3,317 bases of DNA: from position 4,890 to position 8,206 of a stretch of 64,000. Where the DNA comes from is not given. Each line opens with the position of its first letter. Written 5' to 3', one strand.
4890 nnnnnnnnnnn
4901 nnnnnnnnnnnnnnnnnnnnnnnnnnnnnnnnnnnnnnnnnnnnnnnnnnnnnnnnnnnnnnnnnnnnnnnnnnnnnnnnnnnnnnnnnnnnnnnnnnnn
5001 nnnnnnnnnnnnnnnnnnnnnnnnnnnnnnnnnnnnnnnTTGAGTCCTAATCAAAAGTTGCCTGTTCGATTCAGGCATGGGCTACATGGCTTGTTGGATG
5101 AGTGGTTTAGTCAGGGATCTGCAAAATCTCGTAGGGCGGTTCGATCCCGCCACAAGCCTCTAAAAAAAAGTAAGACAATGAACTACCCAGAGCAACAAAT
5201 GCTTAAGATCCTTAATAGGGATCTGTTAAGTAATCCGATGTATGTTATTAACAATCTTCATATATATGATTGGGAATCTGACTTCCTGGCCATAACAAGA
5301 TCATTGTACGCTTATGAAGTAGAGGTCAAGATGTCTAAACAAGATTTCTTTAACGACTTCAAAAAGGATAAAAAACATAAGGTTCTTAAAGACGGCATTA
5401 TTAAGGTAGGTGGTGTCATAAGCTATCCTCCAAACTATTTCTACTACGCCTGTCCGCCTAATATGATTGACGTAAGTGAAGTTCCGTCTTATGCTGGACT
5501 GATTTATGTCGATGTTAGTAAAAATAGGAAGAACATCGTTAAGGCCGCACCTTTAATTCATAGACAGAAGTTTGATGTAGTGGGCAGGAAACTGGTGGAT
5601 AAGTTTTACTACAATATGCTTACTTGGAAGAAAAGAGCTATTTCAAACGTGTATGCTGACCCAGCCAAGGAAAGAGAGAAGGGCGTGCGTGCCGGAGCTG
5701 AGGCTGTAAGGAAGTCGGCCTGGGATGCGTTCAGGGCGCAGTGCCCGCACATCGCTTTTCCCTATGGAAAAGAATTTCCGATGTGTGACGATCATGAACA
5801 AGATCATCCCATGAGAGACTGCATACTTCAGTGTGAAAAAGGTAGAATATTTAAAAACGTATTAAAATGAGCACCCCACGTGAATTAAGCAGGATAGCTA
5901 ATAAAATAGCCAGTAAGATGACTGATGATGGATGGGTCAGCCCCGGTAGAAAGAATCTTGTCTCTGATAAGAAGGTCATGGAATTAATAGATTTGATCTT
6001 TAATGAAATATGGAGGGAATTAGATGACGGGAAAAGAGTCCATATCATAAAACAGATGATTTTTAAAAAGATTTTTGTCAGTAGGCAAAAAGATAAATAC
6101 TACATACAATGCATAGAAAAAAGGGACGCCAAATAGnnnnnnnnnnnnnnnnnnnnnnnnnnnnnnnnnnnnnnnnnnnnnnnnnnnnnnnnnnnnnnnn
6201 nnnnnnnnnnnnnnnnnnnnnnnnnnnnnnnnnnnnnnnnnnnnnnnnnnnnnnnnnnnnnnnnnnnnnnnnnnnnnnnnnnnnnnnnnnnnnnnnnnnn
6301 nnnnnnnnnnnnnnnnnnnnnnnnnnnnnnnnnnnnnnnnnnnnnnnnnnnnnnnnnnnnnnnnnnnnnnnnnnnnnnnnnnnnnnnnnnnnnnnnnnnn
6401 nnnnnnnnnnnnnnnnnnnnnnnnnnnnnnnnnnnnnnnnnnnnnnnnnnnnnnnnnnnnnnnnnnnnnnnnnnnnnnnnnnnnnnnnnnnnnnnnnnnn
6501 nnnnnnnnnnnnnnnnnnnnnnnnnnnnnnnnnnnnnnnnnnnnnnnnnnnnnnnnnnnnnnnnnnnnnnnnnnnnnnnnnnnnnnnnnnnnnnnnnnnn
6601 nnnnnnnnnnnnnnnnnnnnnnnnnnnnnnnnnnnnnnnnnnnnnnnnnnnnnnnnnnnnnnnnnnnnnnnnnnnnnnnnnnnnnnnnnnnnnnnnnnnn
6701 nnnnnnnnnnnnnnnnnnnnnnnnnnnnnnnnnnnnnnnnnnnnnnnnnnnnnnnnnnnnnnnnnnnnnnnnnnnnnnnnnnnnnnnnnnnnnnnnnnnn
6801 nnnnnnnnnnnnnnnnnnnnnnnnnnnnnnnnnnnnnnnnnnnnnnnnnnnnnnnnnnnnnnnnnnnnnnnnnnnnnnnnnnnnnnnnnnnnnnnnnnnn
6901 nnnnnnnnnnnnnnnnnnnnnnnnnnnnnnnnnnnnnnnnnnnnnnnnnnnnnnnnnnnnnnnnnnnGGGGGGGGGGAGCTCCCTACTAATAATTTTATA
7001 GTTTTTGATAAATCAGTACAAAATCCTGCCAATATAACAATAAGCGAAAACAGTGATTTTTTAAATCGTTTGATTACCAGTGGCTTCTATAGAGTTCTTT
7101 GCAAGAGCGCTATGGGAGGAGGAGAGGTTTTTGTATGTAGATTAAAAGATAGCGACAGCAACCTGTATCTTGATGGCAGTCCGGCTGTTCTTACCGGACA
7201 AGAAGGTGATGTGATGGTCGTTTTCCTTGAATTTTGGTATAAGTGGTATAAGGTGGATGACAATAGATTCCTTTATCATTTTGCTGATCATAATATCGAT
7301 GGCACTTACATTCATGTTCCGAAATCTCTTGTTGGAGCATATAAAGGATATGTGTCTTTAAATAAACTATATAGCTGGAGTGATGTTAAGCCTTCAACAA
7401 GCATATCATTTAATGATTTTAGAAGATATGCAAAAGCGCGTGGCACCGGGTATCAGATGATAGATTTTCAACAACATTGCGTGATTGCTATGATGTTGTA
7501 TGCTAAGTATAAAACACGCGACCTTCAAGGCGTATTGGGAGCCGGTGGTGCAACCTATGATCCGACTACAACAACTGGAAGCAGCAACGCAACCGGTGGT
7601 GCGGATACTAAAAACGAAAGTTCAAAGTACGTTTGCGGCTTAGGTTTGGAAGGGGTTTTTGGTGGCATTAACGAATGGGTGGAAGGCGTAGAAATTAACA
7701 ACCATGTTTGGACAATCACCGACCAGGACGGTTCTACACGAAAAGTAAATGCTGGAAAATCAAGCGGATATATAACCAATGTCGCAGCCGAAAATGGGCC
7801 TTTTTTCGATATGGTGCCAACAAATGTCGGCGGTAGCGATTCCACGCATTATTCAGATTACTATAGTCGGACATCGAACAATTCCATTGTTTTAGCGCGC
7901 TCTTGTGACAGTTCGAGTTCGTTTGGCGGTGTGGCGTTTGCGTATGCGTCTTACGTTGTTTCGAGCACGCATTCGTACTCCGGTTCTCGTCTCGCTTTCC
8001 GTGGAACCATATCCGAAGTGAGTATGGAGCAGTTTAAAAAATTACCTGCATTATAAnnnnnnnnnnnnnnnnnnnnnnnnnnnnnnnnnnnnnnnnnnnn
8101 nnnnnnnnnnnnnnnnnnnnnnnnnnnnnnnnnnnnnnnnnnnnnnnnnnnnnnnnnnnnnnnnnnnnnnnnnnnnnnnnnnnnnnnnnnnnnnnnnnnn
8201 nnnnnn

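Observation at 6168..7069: Reverse-oriented gene island with a G10 homopolymer tract in its divergent intergenic region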

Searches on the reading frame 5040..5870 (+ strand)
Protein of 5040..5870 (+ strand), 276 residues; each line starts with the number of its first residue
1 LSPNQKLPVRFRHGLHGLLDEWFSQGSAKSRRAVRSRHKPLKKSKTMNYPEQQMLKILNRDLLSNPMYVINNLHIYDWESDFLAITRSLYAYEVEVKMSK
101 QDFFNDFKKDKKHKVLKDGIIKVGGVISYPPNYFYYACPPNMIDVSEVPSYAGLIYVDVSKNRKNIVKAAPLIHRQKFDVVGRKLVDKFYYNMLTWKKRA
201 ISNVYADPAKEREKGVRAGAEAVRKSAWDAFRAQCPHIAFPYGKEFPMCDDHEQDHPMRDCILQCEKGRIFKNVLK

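Call 8: search_protein_families(library=pfam, proteins=[window:5040-5870:+], max_evalue=0.1)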
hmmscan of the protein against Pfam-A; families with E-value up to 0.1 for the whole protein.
window:5040-5870:+ (276 aa): 1 family
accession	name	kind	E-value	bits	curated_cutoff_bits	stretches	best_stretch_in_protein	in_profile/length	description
PF19100.5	DUF5787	-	0.027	14.6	25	1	146-267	155-275/278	Family of unknown function (DUF5787)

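Call 21: search_protein_families(library=phrogs, proteins=[window:5040-5870:+], max_evalue=0.01)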
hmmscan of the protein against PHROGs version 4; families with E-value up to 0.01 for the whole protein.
window:5040-5870:+ (276 aa): 3 families
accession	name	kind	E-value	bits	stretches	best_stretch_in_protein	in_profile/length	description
phrog_2776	-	unknown function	9.4e-21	75.3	1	42-193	7-145/181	-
phrog_5429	-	DNA, RNA and nucleotide metabolism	1.9e-08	35.4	1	74-162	46-127/176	DNA repair protein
phrog_631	-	unknown function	2.8e-08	34.7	1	84-170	63-138/260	-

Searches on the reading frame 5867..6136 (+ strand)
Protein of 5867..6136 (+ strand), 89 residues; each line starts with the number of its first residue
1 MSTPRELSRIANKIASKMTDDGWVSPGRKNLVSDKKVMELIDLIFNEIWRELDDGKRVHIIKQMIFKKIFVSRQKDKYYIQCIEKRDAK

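Call 8: search_protein_families(library=pfam, proteins=[window:5867-6136:+], max_evalue=0.1)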
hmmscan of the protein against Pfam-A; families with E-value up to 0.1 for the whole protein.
window:5867-6136:+ (89 aa): 2 families
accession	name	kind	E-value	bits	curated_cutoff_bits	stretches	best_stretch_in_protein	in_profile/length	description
PF17601.7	DUF5497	-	0.051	14.3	27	0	49-80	47-78/89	Family of unknown function (DUF5497)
PF00216.26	Bac_DNA_binding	-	0.064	14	22.4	1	30-67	15-51/90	Bacterial DNA-binding protein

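Call 21: search_protein_families(library=phrogs, proteins=[window:5867-6136:+], max_evalue=0.01)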
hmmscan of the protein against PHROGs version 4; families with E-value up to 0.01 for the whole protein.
window:5867-6136:+ (89 aa): 0 families

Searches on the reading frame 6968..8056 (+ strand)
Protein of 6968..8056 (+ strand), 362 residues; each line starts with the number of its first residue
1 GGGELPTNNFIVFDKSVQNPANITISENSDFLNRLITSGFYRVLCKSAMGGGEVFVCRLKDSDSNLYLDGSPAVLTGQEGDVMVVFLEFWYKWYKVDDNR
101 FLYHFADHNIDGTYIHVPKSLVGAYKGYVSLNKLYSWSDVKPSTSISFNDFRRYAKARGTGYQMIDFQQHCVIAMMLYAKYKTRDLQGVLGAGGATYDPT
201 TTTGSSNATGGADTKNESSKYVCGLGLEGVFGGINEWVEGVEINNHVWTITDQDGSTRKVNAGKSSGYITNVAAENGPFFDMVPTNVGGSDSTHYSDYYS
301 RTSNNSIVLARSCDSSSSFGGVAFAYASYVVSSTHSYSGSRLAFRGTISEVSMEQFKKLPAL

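Call 8: search_protein_families(library=pfam, proteins=[window:6968-8056:+], max_evalue=0.1)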
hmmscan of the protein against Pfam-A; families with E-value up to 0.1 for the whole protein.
window:6968-8056:+ (362 aa): 0 families

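Call 21: search_protein_families(library=phrogs, proteins=[window:6968-8056:+], max_evalue=0.01)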
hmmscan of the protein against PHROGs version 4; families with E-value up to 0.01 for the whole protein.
window:6968-8056:+ (362 aa): 3 families
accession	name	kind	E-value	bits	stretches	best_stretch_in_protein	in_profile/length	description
phrog_14959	-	unknown function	5.7e-46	157.1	2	115-349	2254-2491/2494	-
phrog_5302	-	tail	5.7e-32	112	1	58-344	214-542/548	tail protein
phrog_2889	-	unknown function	2.9e-07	30.7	1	117-291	120-304/418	-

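Call 22: search_protein_families(library=ncbifam, proteins=[window:6968-8056:+], max_evalue=1)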
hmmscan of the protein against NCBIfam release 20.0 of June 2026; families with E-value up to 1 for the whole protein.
window:6968-8056:+ (362 aa): 0 families

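Call 23: search_solved_structures(query=window:6968-8056:+, max_evalue=1)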
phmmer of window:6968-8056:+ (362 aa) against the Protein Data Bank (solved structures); distinct sequences matched with E-value up to 1: 3.
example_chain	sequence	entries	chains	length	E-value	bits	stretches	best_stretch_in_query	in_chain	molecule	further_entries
5vf4_A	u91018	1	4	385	0.00099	21.6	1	121-267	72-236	Uncharacterized protein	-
2vn8_A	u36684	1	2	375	0.029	16.8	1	193-306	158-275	RETICULON-4-INTERACTING PROTEIN 1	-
1ll6_A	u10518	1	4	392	0.056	15.9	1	133-230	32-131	CHITINASE 1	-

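Call 34: predict_structure(alignment_id=A2)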
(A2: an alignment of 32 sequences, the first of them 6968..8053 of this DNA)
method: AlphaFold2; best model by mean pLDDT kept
length: 362 residues; sequences in the alignment: 32
mean_pLDDT: 94.2   pTM: 0.94
mean pLDDT of the five models: 94.2, 93.3, 93.1, 90.9, 89.9
residues with pLDDT >= 90: 327; 70-90: 29; 50-70: 4; < 50: 2
segments of 3 or more residues with pLDDT < 50: none
pLDDT, mean of each block of 10 residues (from residue 1): 74 93 87 91 89 93 96 96 98 96 96 96 98 98 97 96 97 97 95 93 95 94 97 96 97 95 97 97 96 92 94 90 96 95 97 93 63
secondary structure, 60 per line:
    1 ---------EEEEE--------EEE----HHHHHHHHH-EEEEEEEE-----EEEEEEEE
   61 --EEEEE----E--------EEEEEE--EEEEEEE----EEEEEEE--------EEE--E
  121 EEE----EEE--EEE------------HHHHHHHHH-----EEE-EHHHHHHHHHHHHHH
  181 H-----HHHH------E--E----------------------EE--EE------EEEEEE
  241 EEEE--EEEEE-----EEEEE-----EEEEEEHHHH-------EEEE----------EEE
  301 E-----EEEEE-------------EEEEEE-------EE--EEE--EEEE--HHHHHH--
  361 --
elements in order: E10-14 E23-25 H30-38 E40-47 E53-60 E63-67 E81-86 E89-95 E100-106 E115-117 E120-123 E128-130 E133-135 H148-156 E162-164 H167-181 H187-190 E235-244 E247-251 E257-261 E267-272 H273-276 E284-287 E298-301 E307-311 E325-330 E342-344 E347-350 H353-358

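Call 36: fold_search(model_id=the predicted structure, library=pdb)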
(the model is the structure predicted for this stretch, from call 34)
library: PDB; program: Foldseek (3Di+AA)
matches with E <= 10: 375; with E <= 0.001: 5
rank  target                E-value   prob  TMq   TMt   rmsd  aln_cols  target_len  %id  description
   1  5vf4_C                2.4e-11  1.00  0.47  0.45  11.1       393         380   15  Thermus aquaticus variable protein (TaqVP) from diversity-generating retroelements (DGR) (released 2017-05-24)
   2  5vf4_A                1.4e-10  1.00  0.47  0.44  10.4       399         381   14  Thermus aquaticus variable protein (TaqVP) from diversity-generating retroelements (DGR) (released 2017-05-24)
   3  5vf4_D                5.4e-10  1.00  0.46  0.44  11.3       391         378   16  Thermus aquaticus variable protein (TaqVP) from diversity-generating retroelements (DGR) (released 2017-05-24)
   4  6xtp_A                5.4e-04  0.99  0.32  0.38  11.0       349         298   11  Crystal structure reveals non-coordinative binding of O2 to the copper center of the formylglycine-generating enzyme - (released 2021-01-27)
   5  2q17_C                7.7e-04  0.98  0.31  0.38  11.3       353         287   11  Formylglycine Generating Enzyme from Streptomyces coelicolor (released 2008-04-01)
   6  2q17_E                1.3e-03  0.96  0.30  0.36  11.4       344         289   10  Formylglycine Generating Enzyme from Streptomyces coelicolor (released 2008-04-01)
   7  2q17_B                1.4e-03  0.97  0.29  0.35  10.8       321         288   10  Formylglycine Generating Enzyme from Streptomyces coelicolor (released 2008-04-01)
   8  2y3c                  2.9e-03  0.91  0.30  0.38  11.2       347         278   10  Treponema denticola variable protein 1 (released 2011-08-31)
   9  1yu0                  4.1e-03  0.63  0.27  0.26  18.2       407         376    9  Major Tropism Determinant P1 Variant (released 2005-09-20)
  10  4x8b_A                4.4e-03  0.97  0.36  0.31   9.9       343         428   10  Ergothioneine-biosynthetic sulfoxide synthase EgtB, apo form (released 2015-01-28)
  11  4x8b_B                4.4e-03  0.93  0.33  0.29  10.7       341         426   10  Ergothioneine-biosynthetic sulfoxide synthase EgtB, apo form (released 2015-01-28)
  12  1yu1                  1.0e-02  0.41  0.27  0.26  19.4       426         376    8  Major Tropism Determinant P3c Variant (released 2005-09-20)
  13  6vqp_A                1.3e-02  0.91  0.35  0.42  10.0       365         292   10  Structure of CalU17 from the Calicheamicin Biosynthesis Pathway of Micromonospora echinospora (released 2021-02-17)
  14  1yu2                  1.8e-02  0.47  0.30  0.28  18.4       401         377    9  Major Tropism Determinant M1 Variant (released 2005-09-20)
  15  1yu4_A                1.8e-02  0.38  0.27  0.26  18.5       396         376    9  Major Tropism Determinant U1 Variant (released 2005-09-20)
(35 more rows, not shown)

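Call 47: search_dna_similar(query=window:6968-8053:+, collection=phages, mode=protein, max_rows=30)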
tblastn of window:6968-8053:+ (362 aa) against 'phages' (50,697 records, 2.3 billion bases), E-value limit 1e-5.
Records with a match: 34; places in all: 36; records where one place covers at least 80% of the query: 2.
Best place of each record, by identity: <60% 34.
By first word of the organism name: Bacteroides 23; Bacteriophage 5; uncultured 4; Psychrobacillus 1; Phocaeicola 1.
By host as written in the record: - 19; Bacteroides koreensis HM3 2; Bacteroides xylanisolvens HM7 2; Bacteroides thetaiotaomicron BG12 1; Bacteroides thetaiotaomicron jmh47 1; Bacteroides thetaiotaomicron jmh51 1; Bacteroides thetaiotaomicron jmh43 1; Bacteroides dorei CL02T12C06 1; and 6 more.
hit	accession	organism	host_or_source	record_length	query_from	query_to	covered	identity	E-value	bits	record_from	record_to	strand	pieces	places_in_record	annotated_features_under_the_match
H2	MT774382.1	uncultured phage cr10_1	human feces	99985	36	361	90%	27.1%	1e-17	91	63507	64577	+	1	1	hypothetical protein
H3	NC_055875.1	uncultured phage cr10_1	human feces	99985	36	361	90%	27.1%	1e-17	91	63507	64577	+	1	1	hypothetical protein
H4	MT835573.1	Bacteriophage sp.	human fecal samples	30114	75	344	75%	27.4%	8e-9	63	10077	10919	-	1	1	record has no annotation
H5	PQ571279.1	Bacteroides phage BT-TP2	Bacteroides thetaiotaomicron BG12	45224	110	359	69%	29.5%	9e-18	91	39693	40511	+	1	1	hypothetical protein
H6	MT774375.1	uncultured phage cr50_1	human feces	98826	36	298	73%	27.0%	2e-11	72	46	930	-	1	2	none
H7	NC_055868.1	uncultured phage cr50_1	human feces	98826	36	298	73%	27.0%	2e-11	72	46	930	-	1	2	none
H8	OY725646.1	Bacteroides phage p00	-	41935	143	352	58%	32.5%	3e-18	92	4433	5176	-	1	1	hypothetical protein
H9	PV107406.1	Bacteroides phage jmh47_hp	Bacteroides thetaiotaomicron jmh47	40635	143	359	60%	31.2%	3e-15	83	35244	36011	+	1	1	similar to hypothetical protein; derived using Geneious Prime ... | diversity generating retroelement template repeat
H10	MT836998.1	Bacteriophage sp.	human fecal samples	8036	143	359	60%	31.2%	2e-12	74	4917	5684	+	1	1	record has no annotation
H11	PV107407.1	Bacteroides phage jmh51_hp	Bacteroides thetaiotaomicron jmh51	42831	143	352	58%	32.1%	2e-16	86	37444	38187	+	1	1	hypothetical protein | diversity generating retroelement template repeat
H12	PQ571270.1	Bacteroides phage BKO1-TP4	Bacteroides koreensis HM3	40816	143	352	58%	32.1%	9e-13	76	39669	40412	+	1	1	hypothetical protein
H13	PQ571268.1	Bacteroides phage BKO1-TP1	Bacteroides koreensis HM3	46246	143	352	58%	32.1%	9e-13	76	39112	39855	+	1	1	hypothetical protein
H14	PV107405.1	Bacteroides phage jmh43_hp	Bacteroides thetaiotaomicron jmh43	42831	143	352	58%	31.7%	3e-11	71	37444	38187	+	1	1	hypothetical protein | diversity generating retroelement variable repeat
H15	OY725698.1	Bacteroides phage p00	-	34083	143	352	58%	31.7%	2e-9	66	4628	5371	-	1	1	hypothetical protein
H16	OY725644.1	Bacteroides phage p00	-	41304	143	352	58%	31.3%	1e-15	84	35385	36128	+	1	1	hypothetical protein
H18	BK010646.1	Bacteroides phage p00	Bacteroides dorei CL02T12C06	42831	143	352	58%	31.3%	6e-15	82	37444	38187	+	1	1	hypothetical protein | diversity generating retroelement variable repeat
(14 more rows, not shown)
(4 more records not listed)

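Call 48: get_annotated_region(hit=H18, flank=4500)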
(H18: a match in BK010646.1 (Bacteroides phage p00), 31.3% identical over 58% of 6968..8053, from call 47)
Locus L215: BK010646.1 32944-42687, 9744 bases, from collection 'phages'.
description: TPA_exp: Bacteroides phage p00, complete sequence.
organism: Bacteroides phage p00 (NCBI taxid 2306278)
taxonomy: Viruses; Duplodnaviria; Heunggongvirae; Uroviricota; Caudoviricetes
host: Bacteroides dorei CL02T12C06; source: -; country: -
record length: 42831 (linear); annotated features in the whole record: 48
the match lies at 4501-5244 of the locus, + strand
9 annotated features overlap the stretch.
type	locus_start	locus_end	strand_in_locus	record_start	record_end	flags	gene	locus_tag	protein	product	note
misc_feature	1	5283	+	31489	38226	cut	-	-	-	-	hypothetical protein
repeat_region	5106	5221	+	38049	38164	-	-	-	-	diversity generating retroelement variable repeat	-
misc_feature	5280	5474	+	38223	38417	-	-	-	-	-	hypothetical protein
repeat_region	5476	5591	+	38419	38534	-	-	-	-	diversity generating retroelement template repeat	-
CDS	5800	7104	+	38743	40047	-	-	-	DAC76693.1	reverse transcriptase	-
misc_feature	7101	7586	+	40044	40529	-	-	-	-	-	hypothetical protein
misc_feature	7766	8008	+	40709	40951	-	-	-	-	-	hypothetical protein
CDS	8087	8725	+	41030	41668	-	-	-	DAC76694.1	thymidylate synthase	-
CDS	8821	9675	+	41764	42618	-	-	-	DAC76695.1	DNA methyltransferase N6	-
